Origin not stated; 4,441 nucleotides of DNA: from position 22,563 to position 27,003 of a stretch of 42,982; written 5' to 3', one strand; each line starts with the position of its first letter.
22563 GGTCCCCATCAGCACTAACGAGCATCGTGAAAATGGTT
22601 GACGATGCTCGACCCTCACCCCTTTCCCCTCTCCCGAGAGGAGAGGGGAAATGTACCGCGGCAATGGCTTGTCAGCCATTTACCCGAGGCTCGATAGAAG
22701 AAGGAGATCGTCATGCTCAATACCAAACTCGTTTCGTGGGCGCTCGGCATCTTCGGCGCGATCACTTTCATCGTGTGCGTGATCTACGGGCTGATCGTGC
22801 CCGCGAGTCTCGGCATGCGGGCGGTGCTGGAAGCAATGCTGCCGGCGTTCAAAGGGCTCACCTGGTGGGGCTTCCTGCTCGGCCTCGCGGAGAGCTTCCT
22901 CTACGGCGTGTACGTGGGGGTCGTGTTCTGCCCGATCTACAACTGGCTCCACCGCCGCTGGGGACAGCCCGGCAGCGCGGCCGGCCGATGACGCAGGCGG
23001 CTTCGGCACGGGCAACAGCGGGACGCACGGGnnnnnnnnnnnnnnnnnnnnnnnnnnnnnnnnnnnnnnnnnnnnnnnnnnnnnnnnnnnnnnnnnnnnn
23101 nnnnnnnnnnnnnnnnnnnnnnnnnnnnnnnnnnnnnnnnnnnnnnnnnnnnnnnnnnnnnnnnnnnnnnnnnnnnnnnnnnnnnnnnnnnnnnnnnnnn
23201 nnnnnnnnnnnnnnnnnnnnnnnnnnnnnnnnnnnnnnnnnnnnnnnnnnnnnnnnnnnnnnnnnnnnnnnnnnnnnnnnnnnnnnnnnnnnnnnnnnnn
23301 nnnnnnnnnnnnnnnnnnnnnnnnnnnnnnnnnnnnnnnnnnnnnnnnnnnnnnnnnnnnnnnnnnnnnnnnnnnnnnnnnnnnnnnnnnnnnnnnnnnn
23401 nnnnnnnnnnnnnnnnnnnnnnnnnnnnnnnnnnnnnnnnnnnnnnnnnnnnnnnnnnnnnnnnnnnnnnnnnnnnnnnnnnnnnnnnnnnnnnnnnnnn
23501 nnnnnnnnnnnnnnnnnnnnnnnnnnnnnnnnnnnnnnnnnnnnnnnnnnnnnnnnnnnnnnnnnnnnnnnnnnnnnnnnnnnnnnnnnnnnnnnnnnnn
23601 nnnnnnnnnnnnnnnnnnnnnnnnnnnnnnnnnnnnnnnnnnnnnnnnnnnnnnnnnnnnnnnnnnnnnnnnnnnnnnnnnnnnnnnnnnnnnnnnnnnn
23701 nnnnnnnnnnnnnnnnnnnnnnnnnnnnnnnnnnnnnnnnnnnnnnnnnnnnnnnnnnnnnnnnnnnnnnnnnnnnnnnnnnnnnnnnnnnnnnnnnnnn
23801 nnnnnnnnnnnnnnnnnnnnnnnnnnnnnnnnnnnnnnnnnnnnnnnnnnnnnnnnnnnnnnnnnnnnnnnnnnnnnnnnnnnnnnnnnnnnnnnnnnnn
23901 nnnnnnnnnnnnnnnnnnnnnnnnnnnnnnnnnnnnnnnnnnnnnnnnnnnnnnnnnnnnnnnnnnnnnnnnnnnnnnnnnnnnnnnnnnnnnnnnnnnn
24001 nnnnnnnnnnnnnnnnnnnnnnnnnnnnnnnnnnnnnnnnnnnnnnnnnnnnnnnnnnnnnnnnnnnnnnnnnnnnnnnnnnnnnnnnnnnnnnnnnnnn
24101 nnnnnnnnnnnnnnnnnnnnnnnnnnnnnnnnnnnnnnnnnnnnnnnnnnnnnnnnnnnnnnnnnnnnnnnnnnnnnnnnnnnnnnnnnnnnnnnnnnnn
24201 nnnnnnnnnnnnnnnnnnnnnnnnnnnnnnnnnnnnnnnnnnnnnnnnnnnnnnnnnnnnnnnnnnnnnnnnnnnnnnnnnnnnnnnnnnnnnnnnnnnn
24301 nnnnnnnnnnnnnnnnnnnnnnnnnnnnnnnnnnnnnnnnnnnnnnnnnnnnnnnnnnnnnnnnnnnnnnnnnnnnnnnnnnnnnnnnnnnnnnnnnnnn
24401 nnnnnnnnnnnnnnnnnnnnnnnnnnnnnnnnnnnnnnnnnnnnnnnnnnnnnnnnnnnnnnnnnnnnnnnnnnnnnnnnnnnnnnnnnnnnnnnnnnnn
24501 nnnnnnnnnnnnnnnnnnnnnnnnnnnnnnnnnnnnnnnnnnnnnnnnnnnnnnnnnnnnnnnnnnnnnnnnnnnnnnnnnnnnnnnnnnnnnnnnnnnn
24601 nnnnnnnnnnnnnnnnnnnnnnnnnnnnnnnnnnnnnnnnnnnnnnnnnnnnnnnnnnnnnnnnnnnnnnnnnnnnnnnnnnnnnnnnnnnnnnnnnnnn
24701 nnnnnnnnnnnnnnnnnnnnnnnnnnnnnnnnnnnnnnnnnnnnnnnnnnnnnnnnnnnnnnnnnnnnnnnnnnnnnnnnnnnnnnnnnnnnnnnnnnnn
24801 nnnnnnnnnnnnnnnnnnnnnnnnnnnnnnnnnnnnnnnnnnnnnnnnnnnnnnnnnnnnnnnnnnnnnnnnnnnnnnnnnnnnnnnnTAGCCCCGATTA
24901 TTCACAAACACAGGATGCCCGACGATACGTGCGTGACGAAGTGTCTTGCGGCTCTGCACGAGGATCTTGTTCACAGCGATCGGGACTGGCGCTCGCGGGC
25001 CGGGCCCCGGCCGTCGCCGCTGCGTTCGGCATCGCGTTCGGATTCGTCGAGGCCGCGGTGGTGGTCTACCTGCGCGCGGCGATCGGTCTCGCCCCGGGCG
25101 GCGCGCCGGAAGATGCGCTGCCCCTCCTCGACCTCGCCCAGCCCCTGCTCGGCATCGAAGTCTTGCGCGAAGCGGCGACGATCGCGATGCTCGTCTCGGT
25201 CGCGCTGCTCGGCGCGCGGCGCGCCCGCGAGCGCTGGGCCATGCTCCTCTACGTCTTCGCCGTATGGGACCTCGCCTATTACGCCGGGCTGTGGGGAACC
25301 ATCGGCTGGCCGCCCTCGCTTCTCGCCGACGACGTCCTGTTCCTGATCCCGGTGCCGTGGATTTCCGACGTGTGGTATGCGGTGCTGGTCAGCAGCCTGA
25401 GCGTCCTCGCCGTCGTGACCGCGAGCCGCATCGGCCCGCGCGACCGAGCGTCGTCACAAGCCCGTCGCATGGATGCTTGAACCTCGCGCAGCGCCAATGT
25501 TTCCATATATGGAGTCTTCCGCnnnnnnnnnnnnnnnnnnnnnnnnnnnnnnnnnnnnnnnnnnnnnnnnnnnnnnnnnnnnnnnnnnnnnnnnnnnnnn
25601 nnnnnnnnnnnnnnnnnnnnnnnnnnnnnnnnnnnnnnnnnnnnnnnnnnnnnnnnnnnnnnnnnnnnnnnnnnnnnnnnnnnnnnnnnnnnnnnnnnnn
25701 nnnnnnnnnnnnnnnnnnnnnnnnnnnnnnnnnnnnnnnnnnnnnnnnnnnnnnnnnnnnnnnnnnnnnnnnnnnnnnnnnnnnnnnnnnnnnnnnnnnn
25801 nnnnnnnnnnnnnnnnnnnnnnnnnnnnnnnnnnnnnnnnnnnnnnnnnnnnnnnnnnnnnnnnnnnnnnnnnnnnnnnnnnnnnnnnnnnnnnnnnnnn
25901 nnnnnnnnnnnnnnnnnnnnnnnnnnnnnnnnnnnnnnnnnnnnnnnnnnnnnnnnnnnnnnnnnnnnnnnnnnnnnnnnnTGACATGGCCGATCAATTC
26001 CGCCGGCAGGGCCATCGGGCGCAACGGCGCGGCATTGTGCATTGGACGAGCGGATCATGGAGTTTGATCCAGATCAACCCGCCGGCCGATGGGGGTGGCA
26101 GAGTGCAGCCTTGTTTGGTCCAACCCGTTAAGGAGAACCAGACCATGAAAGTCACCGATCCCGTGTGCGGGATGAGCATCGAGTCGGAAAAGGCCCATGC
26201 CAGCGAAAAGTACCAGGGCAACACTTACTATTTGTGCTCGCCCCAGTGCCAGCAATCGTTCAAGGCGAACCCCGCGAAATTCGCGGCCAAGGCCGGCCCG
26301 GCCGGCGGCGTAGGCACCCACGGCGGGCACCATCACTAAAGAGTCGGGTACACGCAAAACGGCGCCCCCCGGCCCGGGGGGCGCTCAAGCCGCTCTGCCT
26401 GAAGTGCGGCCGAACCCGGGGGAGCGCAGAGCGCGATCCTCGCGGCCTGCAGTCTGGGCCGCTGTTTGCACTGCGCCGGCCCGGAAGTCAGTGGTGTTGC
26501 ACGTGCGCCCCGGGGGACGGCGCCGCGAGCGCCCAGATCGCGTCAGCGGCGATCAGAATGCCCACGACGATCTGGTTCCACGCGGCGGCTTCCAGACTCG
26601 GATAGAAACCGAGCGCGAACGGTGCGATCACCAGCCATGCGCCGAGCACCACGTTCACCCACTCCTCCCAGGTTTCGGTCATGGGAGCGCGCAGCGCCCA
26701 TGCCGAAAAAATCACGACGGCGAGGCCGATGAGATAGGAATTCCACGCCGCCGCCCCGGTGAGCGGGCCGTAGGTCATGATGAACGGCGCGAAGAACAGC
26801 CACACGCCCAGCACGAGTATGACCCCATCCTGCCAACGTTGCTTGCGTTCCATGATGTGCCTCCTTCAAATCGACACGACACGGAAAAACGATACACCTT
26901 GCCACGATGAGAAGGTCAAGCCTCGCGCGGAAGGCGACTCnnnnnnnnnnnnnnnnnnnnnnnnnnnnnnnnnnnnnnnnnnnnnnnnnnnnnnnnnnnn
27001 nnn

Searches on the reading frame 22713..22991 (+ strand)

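Call 13: search_protein_families(library=pfam, proteins=[window:22713-22991:+])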
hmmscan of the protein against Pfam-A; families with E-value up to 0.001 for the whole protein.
window:22713-22991:+ (92 aa): 1 family
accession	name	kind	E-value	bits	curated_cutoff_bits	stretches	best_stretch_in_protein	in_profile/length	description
PF18926.5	DUF5676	-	1.8e-15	58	27.6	1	3-78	1-81/82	2TM family of unknown function (DUF5676)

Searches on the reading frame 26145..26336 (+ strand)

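Call 48: search_protein_families(library=ncbifam, proteins=[window:26145-26336:+], max_evalue=0.00001)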
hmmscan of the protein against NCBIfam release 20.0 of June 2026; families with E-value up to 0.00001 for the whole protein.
window:26145-26336:+ (64 aa): 0 families

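Call 69: search_protein_families(library=pfam, proteins=[window:26145-26336:+], max_evalue=0.01)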
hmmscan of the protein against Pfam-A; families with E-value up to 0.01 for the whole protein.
window:26145-26336:+ (64 aa): 3 families
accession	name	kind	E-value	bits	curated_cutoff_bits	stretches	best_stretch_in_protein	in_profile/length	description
PF04945.19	YHS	-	2.1e-13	50.5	30.3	1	3-48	1-45/47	YHS domain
PF24273.1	TRASH_HVO_1752_C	-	8.8e-05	23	27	1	7-47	6-44/47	HVO_1752, C-terminal TRASH domain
PF08394.17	Arc_trans_TRASH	-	0.0039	17.7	27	1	22-41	18-37/43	Archaeal TRASH domain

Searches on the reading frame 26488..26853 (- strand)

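Call 14: search_protein_families(library=pfam, proteins=[window:26488-26853:-])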
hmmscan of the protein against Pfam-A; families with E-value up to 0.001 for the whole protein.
window:26488-26853:- (121 aa): 1 family
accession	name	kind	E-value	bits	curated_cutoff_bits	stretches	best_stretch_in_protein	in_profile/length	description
PF03779.20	SPW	-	1e-36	125.7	31.5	2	7-103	1-90/93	SPW repeat domain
